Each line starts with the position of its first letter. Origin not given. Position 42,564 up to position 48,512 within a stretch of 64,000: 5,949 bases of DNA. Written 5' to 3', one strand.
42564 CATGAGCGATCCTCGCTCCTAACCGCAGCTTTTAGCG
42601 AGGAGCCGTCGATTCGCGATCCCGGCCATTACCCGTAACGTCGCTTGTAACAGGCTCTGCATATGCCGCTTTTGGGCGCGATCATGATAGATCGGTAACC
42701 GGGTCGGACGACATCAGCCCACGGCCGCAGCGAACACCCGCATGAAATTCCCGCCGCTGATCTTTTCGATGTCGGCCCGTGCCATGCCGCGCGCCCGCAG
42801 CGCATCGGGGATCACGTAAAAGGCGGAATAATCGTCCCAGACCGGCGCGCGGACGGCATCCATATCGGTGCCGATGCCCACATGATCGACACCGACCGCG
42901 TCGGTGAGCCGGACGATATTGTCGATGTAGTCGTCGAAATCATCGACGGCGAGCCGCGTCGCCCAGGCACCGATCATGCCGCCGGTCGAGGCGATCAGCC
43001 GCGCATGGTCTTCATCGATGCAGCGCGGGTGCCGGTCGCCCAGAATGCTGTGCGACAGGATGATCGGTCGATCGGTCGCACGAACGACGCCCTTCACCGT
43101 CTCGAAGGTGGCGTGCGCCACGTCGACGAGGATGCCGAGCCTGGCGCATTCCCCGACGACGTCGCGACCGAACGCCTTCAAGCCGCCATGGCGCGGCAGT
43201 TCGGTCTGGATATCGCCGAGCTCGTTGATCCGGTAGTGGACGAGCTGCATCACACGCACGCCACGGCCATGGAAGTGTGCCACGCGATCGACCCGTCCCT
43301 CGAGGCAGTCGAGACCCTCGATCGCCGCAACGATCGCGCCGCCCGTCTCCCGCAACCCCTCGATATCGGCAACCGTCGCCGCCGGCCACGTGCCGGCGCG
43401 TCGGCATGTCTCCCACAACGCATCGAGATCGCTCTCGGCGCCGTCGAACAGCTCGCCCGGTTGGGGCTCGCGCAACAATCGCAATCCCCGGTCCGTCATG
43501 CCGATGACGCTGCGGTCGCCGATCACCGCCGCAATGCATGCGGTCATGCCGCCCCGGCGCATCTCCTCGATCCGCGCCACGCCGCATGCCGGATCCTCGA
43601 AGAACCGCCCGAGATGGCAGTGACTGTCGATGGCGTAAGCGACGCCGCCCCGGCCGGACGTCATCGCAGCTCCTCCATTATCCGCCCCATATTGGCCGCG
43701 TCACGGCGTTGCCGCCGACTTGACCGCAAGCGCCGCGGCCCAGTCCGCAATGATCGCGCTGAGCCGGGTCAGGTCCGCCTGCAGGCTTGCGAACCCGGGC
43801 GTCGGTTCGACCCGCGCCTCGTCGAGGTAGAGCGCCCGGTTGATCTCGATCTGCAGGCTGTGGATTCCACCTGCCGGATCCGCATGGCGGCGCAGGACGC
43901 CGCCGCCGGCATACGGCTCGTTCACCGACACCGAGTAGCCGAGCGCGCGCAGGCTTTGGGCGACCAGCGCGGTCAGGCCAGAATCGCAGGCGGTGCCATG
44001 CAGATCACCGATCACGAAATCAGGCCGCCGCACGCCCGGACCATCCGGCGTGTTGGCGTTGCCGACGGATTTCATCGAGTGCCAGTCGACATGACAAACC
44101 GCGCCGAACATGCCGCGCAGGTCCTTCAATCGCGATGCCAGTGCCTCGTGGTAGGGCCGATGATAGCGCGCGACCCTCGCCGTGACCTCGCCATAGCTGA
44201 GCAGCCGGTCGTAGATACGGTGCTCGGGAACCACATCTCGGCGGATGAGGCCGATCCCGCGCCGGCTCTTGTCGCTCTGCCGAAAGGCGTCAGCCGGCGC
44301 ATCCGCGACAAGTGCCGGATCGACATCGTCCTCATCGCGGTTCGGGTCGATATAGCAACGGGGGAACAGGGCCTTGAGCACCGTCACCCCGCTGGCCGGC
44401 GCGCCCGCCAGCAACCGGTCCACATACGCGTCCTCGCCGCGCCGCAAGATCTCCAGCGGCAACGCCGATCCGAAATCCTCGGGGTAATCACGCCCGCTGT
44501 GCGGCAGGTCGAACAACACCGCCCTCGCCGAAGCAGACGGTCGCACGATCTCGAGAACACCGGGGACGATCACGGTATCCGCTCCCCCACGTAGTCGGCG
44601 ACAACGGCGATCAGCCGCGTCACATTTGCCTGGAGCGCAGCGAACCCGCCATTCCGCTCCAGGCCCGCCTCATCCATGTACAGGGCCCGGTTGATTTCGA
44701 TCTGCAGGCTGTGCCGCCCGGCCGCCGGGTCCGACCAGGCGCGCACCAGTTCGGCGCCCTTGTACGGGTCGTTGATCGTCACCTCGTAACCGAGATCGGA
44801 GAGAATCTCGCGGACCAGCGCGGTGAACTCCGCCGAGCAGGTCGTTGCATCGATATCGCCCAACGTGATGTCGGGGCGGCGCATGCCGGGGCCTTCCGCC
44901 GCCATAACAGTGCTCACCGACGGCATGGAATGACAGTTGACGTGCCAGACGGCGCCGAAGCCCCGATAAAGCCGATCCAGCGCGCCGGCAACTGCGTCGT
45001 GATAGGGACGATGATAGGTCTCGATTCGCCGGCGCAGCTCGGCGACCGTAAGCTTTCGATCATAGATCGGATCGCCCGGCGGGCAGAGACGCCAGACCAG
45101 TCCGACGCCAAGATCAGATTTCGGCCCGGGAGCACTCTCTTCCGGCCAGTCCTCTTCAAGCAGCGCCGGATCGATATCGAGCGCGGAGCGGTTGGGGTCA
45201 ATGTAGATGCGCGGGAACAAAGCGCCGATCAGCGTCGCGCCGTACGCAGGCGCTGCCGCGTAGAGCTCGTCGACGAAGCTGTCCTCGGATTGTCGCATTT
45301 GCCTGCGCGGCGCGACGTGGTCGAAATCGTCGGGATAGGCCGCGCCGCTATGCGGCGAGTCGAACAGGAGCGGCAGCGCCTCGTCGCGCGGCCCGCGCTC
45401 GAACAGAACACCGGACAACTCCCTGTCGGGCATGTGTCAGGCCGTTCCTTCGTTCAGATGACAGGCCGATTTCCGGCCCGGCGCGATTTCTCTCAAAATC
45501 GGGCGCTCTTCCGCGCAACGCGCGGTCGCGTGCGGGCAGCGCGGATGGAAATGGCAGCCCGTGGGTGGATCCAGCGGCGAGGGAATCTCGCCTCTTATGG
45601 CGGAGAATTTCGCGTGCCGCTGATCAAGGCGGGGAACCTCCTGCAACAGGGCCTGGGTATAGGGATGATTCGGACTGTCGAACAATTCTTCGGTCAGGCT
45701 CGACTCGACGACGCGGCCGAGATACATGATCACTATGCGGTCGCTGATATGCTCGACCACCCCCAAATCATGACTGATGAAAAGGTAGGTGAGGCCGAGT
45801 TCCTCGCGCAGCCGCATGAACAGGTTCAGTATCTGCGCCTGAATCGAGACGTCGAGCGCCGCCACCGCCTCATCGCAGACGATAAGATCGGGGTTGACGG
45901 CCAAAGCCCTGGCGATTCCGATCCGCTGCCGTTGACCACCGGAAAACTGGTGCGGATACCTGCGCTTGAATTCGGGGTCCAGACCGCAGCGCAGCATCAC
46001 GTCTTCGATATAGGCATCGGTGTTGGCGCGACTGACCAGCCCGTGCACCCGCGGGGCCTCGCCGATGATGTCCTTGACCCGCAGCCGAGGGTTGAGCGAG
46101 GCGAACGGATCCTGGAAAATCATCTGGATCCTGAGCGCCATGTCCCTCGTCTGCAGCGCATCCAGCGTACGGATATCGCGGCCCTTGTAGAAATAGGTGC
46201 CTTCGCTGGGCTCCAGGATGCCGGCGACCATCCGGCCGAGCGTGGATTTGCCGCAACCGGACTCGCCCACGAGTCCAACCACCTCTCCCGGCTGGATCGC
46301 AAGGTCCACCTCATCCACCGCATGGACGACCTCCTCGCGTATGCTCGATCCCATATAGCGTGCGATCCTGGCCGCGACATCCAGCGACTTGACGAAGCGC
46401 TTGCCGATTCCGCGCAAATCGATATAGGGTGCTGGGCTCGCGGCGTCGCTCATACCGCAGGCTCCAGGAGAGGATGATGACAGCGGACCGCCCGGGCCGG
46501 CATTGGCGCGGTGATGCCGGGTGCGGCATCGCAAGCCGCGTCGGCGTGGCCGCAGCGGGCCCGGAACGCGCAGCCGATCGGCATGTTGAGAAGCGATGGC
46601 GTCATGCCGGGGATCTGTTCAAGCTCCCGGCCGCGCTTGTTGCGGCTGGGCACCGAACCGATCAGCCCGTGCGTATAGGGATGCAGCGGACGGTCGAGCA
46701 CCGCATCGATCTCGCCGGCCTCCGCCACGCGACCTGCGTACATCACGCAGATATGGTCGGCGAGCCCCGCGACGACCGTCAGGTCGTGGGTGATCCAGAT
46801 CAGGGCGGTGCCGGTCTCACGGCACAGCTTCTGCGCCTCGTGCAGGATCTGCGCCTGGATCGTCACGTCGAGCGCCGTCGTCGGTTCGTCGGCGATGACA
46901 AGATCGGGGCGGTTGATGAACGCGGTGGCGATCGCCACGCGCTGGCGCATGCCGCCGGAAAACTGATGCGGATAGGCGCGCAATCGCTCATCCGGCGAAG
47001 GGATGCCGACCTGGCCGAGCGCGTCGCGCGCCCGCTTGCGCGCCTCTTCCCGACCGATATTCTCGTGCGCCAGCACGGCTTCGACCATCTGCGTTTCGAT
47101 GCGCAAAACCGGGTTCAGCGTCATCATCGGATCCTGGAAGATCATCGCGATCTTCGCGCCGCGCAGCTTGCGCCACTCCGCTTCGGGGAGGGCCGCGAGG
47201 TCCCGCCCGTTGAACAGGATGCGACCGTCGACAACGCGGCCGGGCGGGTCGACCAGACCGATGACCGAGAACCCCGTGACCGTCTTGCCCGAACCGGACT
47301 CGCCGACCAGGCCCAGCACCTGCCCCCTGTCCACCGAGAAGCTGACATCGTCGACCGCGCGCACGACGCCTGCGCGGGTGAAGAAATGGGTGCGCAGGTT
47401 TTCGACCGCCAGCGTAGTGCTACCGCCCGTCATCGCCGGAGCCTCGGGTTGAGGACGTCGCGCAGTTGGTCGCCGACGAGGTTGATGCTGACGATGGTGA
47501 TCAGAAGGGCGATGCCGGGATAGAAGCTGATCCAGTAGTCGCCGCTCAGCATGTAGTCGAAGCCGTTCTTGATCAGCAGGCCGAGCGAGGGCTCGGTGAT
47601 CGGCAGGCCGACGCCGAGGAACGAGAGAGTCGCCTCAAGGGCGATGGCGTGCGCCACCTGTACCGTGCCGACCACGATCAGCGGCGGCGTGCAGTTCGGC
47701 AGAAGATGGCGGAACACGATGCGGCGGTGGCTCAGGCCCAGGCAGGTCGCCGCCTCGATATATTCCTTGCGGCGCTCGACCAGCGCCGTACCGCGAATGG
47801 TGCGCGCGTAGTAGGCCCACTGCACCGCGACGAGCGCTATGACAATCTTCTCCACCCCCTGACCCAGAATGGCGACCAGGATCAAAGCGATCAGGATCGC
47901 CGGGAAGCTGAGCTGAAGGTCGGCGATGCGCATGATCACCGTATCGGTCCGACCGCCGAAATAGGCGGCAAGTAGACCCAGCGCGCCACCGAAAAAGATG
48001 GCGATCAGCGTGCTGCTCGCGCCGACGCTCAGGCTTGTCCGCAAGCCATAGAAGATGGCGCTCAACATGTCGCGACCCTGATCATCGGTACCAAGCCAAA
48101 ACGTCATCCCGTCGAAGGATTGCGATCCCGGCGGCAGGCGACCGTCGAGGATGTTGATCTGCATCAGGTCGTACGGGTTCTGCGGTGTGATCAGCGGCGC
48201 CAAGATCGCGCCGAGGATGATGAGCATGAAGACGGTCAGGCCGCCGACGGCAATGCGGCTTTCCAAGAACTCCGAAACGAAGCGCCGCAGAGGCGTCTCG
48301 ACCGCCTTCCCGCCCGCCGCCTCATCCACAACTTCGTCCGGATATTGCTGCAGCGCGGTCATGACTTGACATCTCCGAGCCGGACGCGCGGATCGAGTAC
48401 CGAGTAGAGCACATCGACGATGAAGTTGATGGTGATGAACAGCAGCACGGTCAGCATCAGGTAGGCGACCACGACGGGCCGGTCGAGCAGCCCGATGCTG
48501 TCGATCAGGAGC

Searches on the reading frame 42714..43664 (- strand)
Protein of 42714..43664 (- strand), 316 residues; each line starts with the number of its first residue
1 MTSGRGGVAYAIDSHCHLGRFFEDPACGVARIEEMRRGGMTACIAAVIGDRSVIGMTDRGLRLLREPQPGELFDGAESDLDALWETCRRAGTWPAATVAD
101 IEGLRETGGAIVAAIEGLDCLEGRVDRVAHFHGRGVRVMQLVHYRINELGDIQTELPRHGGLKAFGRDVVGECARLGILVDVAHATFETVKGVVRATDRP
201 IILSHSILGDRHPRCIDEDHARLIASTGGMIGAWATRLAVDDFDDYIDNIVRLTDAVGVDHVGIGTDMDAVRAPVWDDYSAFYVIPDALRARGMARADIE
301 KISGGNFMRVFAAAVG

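Call 66: search_protein_families(library=pfam, proteins=[window:42714-43664:-], max_evalue=0.0001)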
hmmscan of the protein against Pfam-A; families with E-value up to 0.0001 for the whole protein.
window:42714-43664:- (316 aa): 1 family
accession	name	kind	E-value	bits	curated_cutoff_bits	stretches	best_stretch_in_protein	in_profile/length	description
PF01244.27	Peptidase_M19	-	1.8e-49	169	26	1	24-312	31-318/319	Membrane dipeptidase (Peptidase family M19)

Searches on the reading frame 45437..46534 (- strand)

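Call 66: search_protein_families(library=pfam, proteins=[window:45437-46534:-], max_evalue=0.0001)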
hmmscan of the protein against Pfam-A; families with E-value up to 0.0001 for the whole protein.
window:45437-46534:- (365 aa): 2 families
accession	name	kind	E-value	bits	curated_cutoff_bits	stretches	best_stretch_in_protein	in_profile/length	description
PF00005.33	ABC_tran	-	2.2e-30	106.5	25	1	74-224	2-136/137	ABC transporter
PF08352.17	oligo_HPY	-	5.7e-20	71.9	27.1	1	276-340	1-65/65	Oligopeptide/dipeptide transporter, C-terminal region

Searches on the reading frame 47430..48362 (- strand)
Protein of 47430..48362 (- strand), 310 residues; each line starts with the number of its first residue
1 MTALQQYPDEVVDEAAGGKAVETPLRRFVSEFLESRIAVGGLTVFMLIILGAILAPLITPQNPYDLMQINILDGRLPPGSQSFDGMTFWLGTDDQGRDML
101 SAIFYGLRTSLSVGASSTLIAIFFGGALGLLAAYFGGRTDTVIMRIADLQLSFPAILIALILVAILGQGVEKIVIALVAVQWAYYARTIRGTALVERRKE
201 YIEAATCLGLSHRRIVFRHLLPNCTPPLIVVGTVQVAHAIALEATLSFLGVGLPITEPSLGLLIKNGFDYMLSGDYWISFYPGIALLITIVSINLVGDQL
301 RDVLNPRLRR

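Call 66: search_protein_families(library=pfam, proteins=[window:47430-48362:-], max_evalue=0.0001)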
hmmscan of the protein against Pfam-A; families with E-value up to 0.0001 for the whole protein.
window:47430-48362:- (310 aa): 2 families
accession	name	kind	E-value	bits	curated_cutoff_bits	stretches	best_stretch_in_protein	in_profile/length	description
PF00528.27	BPD_transp_1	-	5.8e-35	121.1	26.4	1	126-310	2-184/184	Binding-protein-dependent transport system inner membrane component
PF12911.12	OppC_N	-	3.6e-10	40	23.9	1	23-78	1-53/53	N-terminal TM domain of oligopeptide transport permease C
